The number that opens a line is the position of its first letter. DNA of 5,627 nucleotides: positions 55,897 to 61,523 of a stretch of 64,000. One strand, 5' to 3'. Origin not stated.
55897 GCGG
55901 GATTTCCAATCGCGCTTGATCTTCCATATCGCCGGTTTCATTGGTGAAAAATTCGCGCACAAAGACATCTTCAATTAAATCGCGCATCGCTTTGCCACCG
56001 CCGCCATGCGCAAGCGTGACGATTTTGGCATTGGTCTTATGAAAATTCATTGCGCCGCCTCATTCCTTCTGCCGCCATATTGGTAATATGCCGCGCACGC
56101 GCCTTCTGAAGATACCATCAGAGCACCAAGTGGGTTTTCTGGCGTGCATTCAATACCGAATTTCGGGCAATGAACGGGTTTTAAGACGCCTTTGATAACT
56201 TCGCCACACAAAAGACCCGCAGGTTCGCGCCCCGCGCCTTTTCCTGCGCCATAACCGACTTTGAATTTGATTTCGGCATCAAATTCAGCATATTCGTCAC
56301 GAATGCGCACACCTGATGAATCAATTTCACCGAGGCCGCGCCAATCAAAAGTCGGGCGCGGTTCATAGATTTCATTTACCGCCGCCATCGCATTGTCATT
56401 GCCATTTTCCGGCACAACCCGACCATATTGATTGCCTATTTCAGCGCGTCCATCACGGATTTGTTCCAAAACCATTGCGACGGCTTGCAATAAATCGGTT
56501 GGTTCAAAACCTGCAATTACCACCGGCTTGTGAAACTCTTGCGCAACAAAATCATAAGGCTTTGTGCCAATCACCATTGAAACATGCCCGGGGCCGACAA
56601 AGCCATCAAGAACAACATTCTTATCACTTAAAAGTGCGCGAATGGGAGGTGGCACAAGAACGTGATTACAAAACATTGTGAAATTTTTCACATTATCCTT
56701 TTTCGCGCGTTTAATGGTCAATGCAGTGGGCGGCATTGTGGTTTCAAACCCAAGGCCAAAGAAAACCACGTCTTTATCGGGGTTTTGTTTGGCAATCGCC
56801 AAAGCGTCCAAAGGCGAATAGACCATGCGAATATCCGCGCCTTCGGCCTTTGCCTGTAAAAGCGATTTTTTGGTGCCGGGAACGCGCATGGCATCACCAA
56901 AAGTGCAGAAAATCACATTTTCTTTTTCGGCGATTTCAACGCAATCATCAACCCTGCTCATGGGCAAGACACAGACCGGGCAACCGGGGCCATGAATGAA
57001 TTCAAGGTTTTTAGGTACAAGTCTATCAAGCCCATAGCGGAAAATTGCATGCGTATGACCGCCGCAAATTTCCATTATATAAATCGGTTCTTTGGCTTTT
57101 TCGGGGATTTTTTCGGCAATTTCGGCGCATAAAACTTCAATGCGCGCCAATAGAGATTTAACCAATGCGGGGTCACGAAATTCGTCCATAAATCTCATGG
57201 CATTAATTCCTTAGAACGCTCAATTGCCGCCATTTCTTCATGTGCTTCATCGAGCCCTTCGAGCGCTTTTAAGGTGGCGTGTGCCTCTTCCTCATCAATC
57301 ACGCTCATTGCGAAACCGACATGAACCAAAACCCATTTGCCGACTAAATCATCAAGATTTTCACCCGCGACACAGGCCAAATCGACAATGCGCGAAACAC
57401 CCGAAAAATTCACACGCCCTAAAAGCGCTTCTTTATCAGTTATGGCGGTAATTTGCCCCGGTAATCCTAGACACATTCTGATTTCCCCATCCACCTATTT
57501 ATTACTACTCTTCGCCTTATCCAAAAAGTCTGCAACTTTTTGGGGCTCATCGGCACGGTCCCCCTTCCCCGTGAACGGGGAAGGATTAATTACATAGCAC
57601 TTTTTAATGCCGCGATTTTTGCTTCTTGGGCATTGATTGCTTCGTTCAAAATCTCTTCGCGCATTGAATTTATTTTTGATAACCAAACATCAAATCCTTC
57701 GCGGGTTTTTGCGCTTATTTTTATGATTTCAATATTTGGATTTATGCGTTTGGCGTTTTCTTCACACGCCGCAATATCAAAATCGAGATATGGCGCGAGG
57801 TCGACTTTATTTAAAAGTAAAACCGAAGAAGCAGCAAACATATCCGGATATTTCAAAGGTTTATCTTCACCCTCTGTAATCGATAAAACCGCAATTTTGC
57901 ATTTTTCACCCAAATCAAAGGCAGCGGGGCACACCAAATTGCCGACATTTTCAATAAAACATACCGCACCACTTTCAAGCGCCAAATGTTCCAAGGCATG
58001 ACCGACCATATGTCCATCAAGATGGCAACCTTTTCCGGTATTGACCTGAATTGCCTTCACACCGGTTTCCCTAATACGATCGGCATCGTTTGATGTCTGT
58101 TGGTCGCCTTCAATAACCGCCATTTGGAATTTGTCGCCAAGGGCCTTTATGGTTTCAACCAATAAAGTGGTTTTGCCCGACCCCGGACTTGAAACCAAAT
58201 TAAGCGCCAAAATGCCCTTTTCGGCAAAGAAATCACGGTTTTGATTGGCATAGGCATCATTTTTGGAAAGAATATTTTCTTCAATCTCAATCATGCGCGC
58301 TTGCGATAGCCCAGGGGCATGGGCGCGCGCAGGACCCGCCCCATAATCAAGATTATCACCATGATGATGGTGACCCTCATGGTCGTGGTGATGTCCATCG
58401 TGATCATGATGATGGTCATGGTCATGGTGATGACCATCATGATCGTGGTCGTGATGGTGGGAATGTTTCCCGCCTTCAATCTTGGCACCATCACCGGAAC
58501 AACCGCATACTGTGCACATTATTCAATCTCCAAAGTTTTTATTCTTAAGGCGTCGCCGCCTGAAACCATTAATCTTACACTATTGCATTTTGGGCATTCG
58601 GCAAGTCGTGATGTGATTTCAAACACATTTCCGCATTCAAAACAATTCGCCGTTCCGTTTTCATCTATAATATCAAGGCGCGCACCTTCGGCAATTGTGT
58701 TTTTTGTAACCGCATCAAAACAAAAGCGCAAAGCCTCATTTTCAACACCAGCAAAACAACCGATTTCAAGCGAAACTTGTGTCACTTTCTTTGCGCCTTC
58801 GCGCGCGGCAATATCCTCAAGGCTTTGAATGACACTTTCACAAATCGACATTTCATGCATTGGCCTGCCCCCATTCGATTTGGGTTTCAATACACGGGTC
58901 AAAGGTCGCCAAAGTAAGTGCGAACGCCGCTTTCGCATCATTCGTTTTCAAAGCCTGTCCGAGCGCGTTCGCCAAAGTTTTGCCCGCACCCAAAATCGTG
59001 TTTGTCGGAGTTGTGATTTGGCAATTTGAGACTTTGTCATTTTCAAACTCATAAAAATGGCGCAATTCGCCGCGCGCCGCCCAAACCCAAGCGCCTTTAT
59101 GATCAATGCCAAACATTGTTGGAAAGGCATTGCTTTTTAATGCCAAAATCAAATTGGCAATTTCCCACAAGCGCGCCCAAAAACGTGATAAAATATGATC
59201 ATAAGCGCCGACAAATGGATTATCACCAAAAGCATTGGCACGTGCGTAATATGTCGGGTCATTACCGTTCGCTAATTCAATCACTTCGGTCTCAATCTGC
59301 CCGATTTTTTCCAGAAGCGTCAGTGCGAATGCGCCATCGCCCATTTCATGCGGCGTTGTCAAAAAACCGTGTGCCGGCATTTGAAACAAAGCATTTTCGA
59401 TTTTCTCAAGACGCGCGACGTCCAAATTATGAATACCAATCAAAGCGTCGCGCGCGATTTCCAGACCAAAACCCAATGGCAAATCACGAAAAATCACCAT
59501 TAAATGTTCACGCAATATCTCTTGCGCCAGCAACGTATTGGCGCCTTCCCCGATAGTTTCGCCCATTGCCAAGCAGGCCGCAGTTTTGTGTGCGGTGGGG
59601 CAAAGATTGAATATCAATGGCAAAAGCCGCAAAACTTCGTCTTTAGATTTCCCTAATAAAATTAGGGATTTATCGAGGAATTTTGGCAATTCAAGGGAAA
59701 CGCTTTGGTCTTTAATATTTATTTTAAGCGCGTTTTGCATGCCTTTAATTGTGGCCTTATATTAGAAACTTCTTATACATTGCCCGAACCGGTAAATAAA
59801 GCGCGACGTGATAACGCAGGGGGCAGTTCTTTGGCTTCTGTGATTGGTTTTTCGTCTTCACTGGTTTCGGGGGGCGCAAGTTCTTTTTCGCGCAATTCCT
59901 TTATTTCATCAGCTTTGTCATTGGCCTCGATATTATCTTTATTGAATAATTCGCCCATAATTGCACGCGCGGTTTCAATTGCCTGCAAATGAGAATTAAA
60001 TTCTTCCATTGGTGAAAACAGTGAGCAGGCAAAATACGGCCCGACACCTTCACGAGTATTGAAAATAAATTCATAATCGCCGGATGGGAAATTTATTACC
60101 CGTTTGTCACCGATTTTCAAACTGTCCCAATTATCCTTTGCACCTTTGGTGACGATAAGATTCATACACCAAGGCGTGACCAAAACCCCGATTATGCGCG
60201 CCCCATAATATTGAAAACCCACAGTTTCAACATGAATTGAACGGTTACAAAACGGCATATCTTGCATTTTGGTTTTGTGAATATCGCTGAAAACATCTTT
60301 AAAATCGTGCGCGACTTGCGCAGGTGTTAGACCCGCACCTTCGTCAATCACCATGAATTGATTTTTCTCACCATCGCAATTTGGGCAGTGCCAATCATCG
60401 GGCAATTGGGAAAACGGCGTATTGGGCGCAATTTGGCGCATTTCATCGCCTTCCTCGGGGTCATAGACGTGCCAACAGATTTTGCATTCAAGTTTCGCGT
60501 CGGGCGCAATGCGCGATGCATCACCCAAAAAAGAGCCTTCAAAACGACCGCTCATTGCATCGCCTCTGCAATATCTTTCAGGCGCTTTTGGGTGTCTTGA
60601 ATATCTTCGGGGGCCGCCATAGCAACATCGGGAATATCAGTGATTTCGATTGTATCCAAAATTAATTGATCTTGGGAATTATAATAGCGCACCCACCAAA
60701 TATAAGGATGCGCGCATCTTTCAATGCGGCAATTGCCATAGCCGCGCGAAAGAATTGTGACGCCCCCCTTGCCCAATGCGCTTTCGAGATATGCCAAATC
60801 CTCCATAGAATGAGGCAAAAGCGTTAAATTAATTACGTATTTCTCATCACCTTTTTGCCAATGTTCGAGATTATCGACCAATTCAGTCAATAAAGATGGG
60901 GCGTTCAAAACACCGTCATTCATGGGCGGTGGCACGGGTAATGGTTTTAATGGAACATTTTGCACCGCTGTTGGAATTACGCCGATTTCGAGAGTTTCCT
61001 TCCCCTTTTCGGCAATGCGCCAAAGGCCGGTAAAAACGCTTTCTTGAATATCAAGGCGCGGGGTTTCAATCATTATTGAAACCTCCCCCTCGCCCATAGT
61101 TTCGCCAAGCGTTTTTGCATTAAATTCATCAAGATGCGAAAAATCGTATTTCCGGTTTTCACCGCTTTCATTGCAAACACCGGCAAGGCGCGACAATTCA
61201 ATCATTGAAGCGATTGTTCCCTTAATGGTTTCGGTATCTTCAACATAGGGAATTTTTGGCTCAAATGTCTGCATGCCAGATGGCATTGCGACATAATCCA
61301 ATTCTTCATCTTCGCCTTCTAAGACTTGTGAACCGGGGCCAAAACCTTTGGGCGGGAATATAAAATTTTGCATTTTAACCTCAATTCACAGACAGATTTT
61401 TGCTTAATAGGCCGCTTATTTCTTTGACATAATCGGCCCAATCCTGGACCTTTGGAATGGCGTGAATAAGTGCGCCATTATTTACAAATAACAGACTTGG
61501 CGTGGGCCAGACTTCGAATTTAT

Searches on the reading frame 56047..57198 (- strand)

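Call 90: search_protein_families(library=pfam, proteins=[window:56047-57198:-], max_evalue=0.00001)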
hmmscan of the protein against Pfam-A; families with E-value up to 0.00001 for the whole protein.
window:56047-57198:- (383 aa): 1 family
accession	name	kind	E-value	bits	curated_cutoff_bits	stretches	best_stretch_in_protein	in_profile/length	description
PF01924.21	HypD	-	1.7e-151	504.7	25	1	25-375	4-351/351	Hydrogenase formation hypA family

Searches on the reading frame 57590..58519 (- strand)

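Call 90: search_protein_families(library=pfam, proteins=[window:57590-58519:-], max_evalue=0.00001)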
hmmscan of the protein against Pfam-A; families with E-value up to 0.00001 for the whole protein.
window:57590-58519:- (309 aa): 1 family
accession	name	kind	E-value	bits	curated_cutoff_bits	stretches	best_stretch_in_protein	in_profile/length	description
PF02492.25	cobW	-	2.6e-25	89.5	20.7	1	107-266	4-179/180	CobW/HypB/UreG, nucleotide-binding domain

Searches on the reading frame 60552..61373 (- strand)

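Call 90: search_protein_families(library=pfam, proteins=[window:60552-61373:-], max_evalue=0.00001)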
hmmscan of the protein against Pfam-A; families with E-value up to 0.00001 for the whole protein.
window:60552-61373:- (273 aa): 1 family
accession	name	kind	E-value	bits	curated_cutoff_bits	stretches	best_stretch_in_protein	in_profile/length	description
PF04809.18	HupH_C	-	1.2e-49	167.5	23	1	155-271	1-117/118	HupH hydrogenase expression protein, C-terminal conserved region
